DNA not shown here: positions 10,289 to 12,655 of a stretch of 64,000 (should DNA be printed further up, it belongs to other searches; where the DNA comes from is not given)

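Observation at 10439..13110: Four-domain multicopper oxidase with apparently permuted copper-motif order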

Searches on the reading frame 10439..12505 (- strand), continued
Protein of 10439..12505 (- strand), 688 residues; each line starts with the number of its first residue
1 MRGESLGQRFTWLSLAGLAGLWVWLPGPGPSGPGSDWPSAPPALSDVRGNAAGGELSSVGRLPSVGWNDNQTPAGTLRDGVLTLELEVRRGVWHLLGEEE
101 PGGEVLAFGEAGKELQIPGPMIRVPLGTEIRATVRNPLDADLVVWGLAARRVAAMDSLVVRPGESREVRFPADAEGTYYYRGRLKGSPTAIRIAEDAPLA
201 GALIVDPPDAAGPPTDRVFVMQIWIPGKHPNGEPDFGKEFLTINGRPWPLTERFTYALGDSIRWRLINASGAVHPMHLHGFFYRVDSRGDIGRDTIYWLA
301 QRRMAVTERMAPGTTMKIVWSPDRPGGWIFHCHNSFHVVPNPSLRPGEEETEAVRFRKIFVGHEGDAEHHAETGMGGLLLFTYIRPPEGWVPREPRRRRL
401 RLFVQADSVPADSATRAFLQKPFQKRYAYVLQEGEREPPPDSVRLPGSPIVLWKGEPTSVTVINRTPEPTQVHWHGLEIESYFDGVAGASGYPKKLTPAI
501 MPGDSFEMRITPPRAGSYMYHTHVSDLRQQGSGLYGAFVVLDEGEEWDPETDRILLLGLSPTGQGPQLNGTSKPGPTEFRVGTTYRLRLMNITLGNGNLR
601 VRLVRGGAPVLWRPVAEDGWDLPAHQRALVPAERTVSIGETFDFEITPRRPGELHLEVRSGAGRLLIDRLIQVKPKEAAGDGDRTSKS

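Call 48: search_protein_families(library=pfam, proteins=[P0306, P0226, P0258, P0242, P0321, P0200, P0201], max_evalue=0.001)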
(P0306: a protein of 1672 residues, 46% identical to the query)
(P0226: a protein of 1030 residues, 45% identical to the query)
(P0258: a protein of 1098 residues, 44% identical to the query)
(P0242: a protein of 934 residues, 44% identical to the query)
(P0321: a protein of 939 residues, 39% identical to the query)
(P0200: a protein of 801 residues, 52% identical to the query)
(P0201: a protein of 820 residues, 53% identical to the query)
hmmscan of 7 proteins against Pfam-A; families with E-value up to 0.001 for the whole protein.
P0306 (1672 aa): 6 families
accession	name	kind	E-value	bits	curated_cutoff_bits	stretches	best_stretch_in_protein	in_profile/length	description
PF07731.20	Cu-oxidase_2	-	8.2e-26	90.8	20.4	1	1190-1289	23-125/137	Multicopper oxidase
PF07732.21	Cu-oxidase_3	-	4.2e-24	85.3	21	2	1377-1474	24-116/119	Multicopper oxidase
PF00561.26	Abhydrolase_1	-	2.6e-10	40.9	25.8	1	110-470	2-240/245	alpha/beta hydrolase fold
PF03283.19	PAE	-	2.6e-10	40.4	26.6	1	542-702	22-181/355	Pectinacetylesterase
PF08386.16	Abhydrolase_4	-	1.3e-08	35.3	21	1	405-485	8-94/103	TAP-like protein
PF19698.5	DUF6197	-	5.9e-08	33.4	24.6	1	868-964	11-110/111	Family of unknown function (DUF6197)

P0226 (1030 aa): 4 families
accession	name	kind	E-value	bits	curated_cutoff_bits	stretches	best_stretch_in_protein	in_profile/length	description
PF07732.21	Cu-oxidase_3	-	5.8e-30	104.2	21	2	792-887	26-116/119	Multicopper oxidase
PF07731.20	Cu-oxidase_2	-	1.5e-21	77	20.4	1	605-702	23-122/137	Multicopper oxidase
PF01979.26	Amidohydro_1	-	7.1e-21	75.3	25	1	24-405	1-343/345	Amidohydrolase family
PF07969.17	Amidohydro_3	-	9.5e-15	55.4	29.7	1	305-406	357-470/472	Amidohydrolase family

P0258 (1098 aa): 4 families
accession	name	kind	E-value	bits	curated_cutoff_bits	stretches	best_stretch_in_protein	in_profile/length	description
PF00326.27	Peptidase_S9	-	5.3e-51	173.6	22.6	1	246-459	2-211/213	Prolyl oligopeptidase family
PF07732.21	Cu-oxidase_3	-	7.4e-29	100.7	21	2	861-959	24-117/119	Multicopper oxidase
PF07731.20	Cu-oxidase_2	-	8.7e-20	71.3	20.4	1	672-771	23-124/137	Multicopper oxidase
PF02897.21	Peptidase_S9_N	-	1.6e-07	30.9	24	1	9-181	234-407/414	Prolyl oligopeptidase, N-terminal beta-propeller domain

P0242 (934 aa): 4 families
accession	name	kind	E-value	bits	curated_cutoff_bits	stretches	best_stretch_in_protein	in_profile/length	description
PF07731.20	Cu-oxidase_2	-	4.1e-27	95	20.4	2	232-332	23-126/137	Multicopper oxidase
PF07732.21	Cu-oxidase_3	-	5.7e-24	84.9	21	2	421-520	23-117/119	Multicopper oxidase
PF00561.26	Abhydrolase_1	-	4.9e-16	59.6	25.8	1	721-898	2-137/245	alpha/beta hydrolase fold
PF00394.28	Cu-oxidase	-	3.9e-05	24.3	21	0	611-637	107-134/157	Multicopper oxidase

P0321 (939 aa): 5 families
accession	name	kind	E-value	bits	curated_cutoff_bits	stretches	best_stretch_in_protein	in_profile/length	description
PF07676.18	PD40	-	5.5e-31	106.3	20.9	3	815-845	8-38/38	WD40-like Beta Propeller Repeat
PF07732.21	Cu-oxidase_3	-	7.3e-22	78.1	21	1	387-485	24-117/119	Multicopper oxidase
PF07731.20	Cu-oxidase_2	-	1.1e-19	71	20.4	1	198-297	23-125/137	Multicopper oxidase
PF00930.27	DPPIV_N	-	2.6e-08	33.4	22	1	751-816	24-83/354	Dipeptidyl peptidase IV (DPP IV) N-terminal region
PF25174.1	Beta-prop_THOC3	-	0.00023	20.7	305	0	776-846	94-158/272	THOC3 beta-propeller domain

P0200 (801 aa): 3 families
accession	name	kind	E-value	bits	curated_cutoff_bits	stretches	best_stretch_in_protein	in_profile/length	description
PF07732.21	Cu-oxidase_3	-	5.3e-27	94.7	21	2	400-497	25-117/119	Multicopper oxidase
PF07731.20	Cu-oxidase_2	-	4.8e-23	81.9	20.4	1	204-302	23-123/137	Multicopper oxidase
PF13473.12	Cupredoxin_1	-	1.2e-05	25.7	27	0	86-143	37-89/104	Cupredoxin-like domain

P0201 (820 aa): 3 families
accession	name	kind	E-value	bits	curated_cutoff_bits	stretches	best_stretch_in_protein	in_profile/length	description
PF07732.21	Cu-oxidase_3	-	1.2e-27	96.8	21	2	415-513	24-117/119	Multicopper oxidase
PF07731.20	Cu-oxidase_2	-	1.5e-25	90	20.4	1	214-318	23-123/137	Multicopper oxidase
PF13473.12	Cupredoxin_1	-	0.00074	19.9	27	0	420-493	37-93/104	Cupredoxin-like domain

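Call 51: search_dna_similar(query=window:10439-12505:-, collection=plasmids, mode=protein, max_rows=15, max_evalue=1e-8)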
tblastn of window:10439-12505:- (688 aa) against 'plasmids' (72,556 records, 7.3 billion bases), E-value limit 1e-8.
Records with a match: 418; places in all: 509; records where one place covers at least 80% of the query: 1.
Best place of each record, by identity: <60% 418.
By first word of the organism name: Phaeobacter 82; Sinorhizobium 25; Bacillus 22; Sulfitobacter 22; Burkholderia 21; Ralstonia 19; Rhodococcus 10; Roseovarius 9; Dinoroseobacter 8; Deinococcus 7; and 111 more.
By predicted mobility (MOB-suite, as given by PLSDB): non-mobilizable 247; conjugative 124; mobilizable 47.
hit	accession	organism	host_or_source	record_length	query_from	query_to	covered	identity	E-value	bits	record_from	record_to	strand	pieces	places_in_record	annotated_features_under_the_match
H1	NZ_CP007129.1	Gemmatirosa kalamazoonensis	-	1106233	63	658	87%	41.9%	5e-118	396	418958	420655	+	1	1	record has no annotation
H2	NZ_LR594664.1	Variovorax sp. RA8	Riverbed sediment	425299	77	653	69%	30.8%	6e-17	178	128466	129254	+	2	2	DUF4396 domain-containing protein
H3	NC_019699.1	Chroococcidiopsis thermalis PCC 7203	-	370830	50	662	74%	28.5%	1e-17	168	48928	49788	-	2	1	copper oxidase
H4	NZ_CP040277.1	Nostoc sp. C052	Blasia pusilla,pure culture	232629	50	674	75%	27.5%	3e-17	173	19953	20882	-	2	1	copper oxidase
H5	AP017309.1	Leptolyngbya sp. NIES-3755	-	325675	46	662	74%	27.8%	1e-18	178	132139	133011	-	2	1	copper-resistance protein, CopA family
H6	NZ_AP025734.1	Nostoc cf. commune SO-36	-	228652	50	667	74%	27.6%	9e-18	174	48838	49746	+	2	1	copper oxidase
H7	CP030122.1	Brasilonema octagenarum UFV-E1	Eucalyptus grandis,mixed culture,leaves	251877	50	662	74%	27.3%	2e-18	171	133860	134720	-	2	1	copper oxidase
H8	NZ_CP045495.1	Mesorhizobium sp. NBSH29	pure culture,nutrient broth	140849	77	675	72%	27.7%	5e-17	163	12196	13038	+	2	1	DUF4396 domain-containing protein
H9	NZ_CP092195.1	Deinococcus sp. KNUC1210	Setaria viridis,cell ...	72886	118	659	69%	27.9%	4e-12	147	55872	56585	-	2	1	multicopper oxidase domain-containing protein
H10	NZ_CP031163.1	Deinococcus wulumuqiensis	cell culture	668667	64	652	72%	26.9%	2e-14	161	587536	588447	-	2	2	DUF4396 domain-containing protein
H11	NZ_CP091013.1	Burkholderia cenocepacia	-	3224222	112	653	63%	30.0%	8e-13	155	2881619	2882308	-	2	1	none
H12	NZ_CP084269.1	Caballeronia sp. Lep1P3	Leptoglossus zonatus,Cell culture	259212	112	653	64%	29.5%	2e-12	156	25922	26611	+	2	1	copper oxidase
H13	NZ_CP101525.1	Burkholderia arboris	mixed culture,soil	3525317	112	653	63%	29.6%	2e-13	156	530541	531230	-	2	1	none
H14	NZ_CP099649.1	Paraburkholderia fungorum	Arabidopsis thaliana,pure culture,leaf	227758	112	653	64%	29.4%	2e-11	151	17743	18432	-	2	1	copper oxidase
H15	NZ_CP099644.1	Paraburkholderia fungorum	Arabidopsis thaliana,pure culture,leaf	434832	112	653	64%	29.3%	1e-11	151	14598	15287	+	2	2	copper oxidase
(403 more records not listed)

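Call 52: get_annotated_region(hit=H3, flank=1500)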
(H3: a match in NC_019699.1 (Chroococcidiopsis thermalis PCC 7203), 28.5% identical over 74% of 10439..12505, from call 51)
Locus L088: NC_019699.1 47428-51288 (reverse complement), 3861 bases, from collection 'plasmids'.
description: Chroococcidiopsis thermalis PCC 7203 plasmid pCHRO.01, complete sequence
organism: Chroococcidiopsis thermalis PCC 7203 (NCBI taxid 251229)
taxonomy: Bacteria; Cyanobacteriota; Cyanophyceae; Chroococcidiopsidales; Chroococcidiopsidaceae; Chroococcidiopsis; Chroococcidiopsis thermalis; Chroococcidiopsis thermalis PCC 7203
host: -; source: -; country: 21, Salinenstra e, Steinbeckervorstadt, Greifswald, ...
typing (MOB-suite, as given by PLSDB): conjugative; relaxase MOBP; mating-pair formation MPF_T
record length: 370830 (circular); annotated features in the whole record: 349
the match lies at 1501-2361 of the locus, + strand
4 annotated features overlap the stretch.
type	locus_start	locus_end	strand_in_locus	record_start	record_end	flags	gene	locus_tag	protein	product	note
CDS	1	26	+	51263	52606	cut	gorA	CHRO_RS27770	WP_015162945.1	glutathione-disulfide reductase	GO:0045454 - cell redox homeostasis [Evidence IEA]; GO:0006749 - glutathione metabolic process [Evidence IEA]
CDS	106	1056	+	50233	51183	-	-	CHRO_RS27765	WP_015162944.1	DUF4396 domain-containing protein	-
CDS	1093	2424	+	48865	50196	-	-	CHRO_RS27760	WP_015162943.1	copper oxidase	-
CDS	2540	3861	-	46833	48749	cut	-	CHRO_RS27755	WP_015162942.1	heavy metal translocating P-type ATPase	-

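Call 53: get_annotated_region(hit=H1, flank=4000)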
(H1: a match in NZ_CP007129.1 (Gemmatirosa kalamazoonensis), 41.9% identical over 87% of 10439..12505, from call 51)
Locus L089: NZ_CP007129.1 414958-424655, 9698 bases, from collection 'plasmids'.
description: Gemmatirosa kalamazoonensis strain KBS708 plasmid 1, complete sequence
organism: Gemmatirosa kalamazoonensis (NCBI taxid 861299)
taxonomy: Bacteria; Gemmatimonadota; Gemmatimonadia; Gemmatimonadales; Gemmatimonadaceae; Gemmatirosa; Gemmatirosa kalamazoonensis
host: -; source: -; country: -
typing (MOB-suite, as given by PLSDB): non-mobilizable
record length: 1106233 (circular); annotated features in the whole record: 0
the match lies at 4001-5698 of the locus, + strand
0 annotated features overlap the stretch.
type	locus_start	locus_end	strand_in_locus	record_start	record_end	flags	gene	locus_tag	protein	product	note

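Call 67: search_dna_similar(query=window:10439-12505:-, collection=plasmids, mode=protein, max_rows=60, max_evalue=1e-8, rows=spread)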
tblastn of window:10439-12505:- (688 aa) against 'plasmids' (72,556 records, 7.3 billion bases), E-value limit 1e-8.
Records with a match: 418; places in all: 509; records where one place covers at least 80% of the query: 1.
Best place of each record, by identity: <60% 418.
By first word of the organism name: Phaeobacter 82; Sinorhizobium 25; Bacillus 22; Sulfitobacter 22; Burkholderia 21; Ralstonia 19; Rhodococcus 10; Roseovarius 9; Dinoroseobacter 8; Deinococcus 7; and 111 more.
By predicted mobility (MOB-suite, as given by PLSDB): non-mobilizable 247; conjugative 124; mobilizable 47.
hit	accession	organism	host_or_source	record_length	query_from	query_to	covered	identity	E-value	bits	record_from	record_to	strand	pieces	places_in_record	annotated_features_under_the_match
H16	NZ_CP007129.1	Gemmatirosa kalamazoonensis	-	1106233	63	658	87%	41.9%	5e-118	396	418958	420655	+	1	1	record has no annotation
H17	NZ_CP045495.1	Mesorhizobium sp. NBSH29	pure culture,nutrient broth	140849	77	675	72%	27.7%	5e-17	163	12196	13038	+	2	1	DUF4396 domain-containing protein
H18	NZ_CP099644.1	Paraburkholderia fungorum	Arabidopsis thaliana,pure culture,leaf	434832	112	653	64%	29.3%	1e-11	151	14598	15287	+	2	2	copper oxidase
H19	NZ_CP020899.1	Rhizobium phaseoli Brasil 5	Phaseolus vulgaris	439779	116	658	64%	28.9%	1e-18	172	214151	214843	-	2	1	multicopper oxidase domain-containing protein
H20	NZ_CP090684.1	Burkholderia multivorans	Homo sapiens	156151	112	653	63%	29.0%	2e-12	155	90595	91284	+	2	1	copper oxidase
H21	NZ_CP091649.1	Burkholderia aenigmatica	-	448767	112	653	63%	29.0%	2e-12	155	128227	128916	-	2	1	copper oxidase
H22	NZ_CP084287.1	Caballeronia zhejiangensis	Anasa tristis,Cell culture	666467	112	653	64%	28.6%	2e-11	150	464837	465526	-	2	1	copper oxidase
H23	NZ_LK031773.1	Criblamydia sequanensis CRIB-18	-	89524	118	660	64%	28.1%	1e-14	158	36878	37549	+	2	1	copper oxidase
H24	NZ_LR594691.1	Variovorax sp. WDL1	linuron-contaminated soil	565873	112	596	55%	30.0%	2e-10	139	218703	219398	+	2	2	copper oxidase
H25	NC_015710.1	Simkania negevensis Z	-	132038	116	540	47%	31.8%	5e-13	153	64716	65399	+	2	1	copper oxidase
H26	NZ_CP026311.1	Salinigranum rubrum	cell culture,marine solar saltern brine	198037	107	347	35%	29.5%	1e-10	72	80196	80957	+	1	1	multicopper oxidase domain-containing protein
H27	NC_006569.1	Ruegeria pomeroyi DSS-3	-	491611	446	672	33%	29.7%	4e-10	71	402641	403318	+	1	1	multicopper oxidase family protein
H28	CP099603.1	Comamonadaceae bacterium OTU4NAUVB1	Arabidopsis thaliana,pure culture,leaf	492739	112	339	33%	28.9%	7e-9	67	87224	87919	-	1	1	copper oxidase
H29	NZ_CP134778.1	Bosea sp. 685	Astragalus umbellatus,cell culture,root ...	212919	112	339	33%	28.6%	7e-10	70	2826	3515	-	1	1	copper oxidase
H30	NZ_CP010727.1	Phaeobacter inhibens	cell culture,clam larvae aquaculture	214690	445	640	28%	31.5%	1e-11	76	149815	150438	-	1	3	multicopper oxidase family protein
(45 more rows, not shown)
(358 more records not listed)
